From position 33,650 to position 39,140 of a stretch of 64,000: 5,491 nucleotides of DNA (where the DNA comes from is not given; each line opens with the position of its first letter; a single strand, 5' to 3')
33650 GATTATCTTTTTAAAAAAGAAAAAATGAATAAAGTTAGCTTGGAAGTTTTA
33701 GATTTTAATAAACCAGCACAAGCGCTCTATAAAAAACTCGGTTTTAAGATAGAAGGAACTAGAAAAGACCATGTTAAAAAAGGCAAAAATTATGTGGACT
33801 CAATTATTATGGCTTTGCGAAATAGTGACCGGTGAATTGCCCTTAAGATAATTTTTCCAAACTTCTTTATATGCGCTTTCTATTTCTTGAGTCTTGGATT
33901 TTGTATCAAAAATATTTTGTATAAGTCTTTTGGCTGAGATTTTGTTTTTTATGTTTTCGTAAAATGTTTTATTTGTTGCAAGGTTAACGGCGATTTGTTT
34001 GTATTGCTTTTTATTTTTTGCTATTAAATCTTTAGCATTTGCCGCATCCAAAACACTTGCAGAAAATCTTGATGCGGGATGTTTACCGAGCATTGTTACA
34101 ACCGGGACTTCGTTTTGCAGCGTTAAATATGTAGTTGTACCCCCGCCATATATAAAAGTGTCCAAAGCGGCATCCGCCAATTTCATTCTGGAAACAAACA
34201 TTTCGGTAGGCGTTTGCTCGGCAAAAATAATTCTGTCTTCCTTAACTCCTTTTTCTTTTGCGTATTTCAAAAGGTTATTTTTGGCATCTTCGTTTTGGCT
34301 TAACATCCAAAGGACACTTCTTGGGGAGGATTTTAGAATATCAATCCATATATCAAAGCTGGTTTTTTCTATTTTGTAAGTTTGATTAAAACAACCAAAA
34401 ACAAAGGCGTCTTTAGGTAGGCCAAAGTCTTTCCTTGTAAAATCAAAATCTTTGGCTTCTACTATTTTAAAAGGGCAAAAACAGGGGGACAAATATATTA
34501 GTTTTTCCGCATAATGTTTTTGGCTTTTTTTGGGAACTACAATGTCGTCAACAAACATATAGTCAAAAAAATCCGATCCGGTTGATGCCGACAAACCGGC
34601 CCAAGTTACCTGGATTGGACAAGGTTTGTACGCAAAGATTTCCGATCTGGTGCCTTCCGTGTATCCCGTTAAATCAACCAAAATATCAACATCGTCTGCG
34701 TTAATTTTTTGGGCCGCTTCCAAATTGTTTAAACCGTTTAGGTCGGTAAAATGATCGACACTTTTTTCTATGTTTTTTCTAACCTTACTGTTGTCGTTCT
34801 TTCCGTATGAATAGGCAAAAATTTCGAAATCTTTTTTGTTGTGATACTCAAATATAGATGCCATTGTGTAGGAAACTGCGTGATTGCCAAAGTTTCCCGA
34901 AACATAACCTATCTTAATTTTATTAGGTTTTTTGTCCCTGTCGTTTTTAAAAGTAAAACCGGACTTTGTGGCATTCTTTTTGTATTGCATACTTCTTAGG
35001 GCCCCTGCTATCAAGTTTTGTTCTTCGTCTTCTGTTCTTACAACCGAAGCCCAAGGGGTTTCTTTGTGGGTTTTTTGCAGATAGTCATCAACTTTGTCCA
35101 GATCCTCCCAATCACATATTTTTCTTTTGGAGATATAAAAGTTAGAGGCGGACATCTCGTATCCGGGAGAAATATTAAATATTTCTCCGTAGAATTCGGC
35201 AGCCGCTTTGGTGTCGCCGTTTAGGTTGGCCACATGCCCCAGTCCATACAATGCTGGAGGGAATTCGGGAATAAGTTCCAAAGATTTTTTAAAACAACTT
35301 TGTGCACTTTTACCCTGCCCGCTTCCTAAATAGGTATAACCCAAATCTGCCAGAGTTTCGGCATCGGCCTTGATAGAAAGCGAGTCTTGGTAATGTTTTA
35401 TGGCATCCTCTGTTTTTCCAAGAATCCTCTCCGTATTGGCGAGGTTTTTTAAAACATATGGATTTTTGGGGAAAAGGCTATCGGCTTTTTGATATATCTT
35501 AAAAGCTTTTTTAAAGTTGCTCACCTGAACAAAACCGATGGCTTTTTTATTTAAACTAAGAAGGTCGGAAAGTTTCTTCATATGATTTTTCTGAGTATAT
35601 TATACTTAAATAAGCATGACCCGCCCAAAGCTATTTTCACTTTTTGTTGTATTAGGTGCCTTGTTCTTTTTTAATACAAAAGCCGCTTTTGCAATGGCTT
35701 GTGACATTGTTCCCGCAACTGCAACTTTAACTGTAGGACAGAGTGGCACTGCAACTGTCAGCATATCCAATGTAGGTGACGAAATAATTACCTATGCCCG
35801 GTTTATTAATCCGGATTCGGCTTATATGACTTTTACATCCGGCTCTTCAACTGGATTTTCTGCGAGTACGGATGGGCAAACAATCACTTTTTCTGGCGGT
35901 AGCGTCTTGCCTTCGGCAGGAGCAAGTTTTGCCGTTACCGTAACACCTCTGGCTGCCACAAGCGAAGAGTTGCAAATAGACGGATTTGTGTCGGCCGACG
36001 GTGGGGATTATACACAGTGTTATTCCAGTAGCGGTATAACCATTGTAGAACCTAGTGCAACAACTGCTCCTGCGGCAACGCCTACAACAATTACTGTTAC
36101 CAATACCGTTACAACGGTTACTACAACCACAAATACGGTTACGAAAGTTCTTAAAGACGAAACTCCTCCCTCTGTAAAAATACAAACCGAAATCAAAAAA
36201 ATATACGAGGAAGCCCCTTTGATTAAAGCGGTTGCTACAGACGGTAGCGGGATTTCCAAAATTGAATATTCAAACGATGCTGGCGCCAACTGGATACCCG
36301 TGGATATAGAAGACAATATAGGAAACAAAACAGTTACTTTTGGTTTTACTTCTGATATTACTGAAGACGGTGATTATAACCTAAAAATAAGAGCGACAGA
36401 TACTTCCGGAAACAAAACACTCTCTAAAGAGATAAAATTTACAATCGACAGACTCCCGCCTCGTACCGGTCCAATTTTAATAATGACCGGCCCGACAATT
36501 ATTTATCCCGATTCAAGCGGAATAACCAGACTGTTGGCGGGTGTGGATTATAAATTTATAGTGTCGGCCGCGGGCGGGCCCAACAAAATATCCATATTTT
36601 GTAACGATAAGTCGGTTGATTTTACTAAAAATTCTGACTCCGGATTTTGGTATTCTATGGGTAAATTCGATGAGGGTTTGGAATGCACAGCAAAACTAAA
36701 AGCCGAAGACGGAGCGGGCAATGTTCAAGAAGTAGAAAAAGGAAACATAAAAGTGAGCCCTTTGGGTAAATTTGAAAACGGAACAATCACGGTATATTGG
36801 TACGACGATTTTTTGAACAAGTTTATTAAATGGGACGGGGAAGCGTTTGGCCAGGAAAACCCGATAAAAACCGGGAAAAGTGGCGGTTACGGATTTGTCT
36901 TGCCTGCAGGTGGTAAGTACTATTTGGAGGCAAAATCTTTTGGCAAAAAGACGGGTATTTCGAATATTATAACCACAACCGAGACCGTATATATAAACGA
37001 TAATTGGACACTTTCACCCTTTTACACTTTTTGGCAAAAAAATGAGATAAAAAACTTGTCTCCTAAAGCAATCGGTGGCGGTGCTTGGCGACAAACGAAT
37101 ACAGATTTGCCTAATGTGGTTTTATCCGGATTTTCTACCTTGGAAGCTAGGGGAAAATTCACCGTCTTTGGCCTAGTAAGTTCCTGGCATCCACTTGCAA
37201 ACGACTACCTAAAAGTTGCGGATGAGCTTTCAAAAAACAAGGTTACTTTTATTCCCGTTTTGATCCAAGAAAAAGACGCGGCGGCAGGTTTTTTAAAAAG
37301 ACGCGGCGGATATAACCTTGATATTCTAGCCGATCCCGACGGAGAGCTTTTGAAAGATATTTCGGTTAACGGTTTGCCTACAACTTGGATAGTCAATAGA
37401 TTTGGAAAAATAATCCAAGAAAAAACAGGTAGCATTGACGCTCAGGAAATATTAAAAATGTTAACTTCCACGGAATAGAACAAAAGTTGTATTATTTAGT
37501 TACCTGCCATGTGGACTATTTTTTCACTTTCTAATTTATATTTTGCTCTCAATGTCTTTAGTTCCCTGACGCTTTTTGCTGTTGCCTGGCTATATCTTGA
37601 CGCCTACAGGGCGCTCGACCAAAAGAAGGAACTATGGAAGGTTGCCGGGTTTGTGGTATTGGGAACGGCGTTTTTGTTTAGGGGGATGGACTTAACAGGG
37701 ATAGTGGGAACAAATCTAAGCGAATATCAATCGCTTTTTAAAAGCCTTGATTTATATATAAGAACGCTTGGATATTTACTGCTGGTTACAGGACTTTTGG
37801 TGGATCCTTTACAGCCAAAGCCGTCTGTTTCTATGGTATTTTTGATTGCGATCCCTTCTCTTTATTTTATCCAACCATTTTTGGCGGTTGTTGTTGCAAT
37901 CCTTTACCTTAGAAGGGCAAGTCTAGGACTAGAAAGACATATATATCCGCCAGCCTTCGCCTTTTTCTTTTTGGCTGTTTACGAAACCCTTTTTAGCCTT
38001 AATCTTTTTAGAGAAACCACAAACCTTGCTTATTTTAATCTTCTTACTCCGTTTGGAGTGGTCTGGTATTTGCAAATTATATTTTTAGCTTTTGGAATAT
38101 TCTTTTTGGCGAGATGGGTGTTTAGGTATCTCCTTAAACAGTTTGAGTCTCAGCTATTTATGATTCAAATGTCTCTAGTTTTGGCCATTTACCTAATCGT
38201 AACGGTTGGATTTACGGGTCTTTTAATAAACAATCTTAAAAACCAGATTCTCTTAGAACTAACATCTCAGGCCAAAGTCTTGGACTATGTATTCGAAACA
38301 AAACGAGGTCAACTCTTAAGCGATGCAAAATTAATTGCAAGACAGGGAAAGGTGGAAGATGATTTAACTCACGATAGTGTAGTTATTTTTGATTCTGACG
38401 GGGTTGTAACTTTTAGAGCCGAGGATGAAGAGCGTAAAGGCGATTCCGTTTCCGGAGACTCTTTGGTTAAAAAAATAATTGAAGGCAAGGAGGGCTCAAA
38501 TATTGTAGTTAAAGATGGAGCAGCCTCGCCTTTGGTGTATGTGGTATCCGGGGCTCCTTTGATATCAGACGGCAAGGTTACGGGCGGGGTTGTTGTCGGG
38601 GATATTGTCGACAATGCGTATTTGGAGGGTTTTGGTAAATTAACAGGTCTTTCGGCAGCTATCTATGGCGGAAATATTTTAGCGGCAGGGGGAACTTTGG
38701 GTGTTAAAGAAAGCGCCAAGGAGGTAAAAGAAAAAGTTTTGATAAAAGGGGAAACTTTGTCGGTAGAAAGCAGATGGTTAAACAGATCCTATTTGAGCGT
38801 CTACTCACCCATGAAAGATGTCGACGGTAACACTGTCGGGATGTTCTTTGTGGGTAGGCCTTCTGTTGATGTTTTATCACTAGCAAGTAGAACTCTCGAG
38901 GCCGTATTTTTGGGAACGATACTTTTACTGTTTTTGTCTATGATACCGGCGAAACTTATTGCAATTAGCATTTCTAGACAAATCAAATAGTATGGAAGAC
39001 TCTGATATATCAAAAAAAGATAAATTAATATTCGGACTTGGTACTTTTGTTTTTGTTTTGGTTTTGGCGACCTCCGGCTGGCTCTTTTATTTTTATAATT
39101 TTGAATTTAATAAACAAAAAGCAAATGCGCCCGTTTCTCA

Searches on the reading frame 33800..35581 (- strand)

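Call 54: search_protein_families(library=pfam, proteins=[window:33800-35581:-], max_evalue=0.00001)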
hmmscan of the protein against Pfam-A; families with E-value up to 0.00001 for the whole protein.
window:33800-35581:- (593 aa): 8 families
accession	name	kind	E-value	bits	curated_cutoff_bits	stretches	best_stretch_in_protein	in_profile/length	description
PF13844.12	Glyco_transf_41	-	6.8e-94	315.5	25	2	205-368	64-228/543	Glycosyl transferase family 41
PF00515.34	TPR_1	-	4.4e-13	48.9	27.8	0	42-70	2-30/34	Tetratricopeptide repeat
PF07719.23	TPR_2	-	3.2e-10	39.8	27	0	74-106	1-33/34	Tetratricopeptide repeat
PF13424.12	TPR_12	-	5.8e-10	39.7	30.1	1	45-103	7-74/77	Tetratricopeptide repeat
PF13181.12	TPR_8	-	8.2e-10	38.5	25.7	0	74-106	1-33/34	Tetratricopeptide repeat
PF13431.12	TPR_17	-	2.5e-09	37.1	24.4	0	96-127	1-32/34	Tetratricopeptide repeat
PF14559.12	TPR_19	-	3.6e-08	34.1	25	0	22-73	6-57/68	Tetratricopeptide repeat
PF13428.12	TPR_14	-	8.7e-07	29.5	23.5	0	22-49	16-43/44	Tetratricopeptide repeat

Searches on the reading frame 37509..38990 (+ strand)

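Call 54: search_protein_families(library=pfam, proteins=[window:37509-38990:+], max_evalue=0.00001)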
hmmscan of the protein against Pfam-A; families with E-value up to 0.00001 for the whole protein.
window:37509-38990:+ (493 aa): 2 families
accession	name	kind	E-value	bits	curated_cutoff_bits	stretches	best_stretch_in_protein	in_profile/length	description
PF17202.10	sCache_3_3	-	1e-10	42.3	28.8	1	402-457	47-102/107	Single cache domain 3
PF14827.12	dCache_3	-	1.2e-10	41.8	25.7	1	289-452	69-236/239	Double sensory domain of two-component sensor kinase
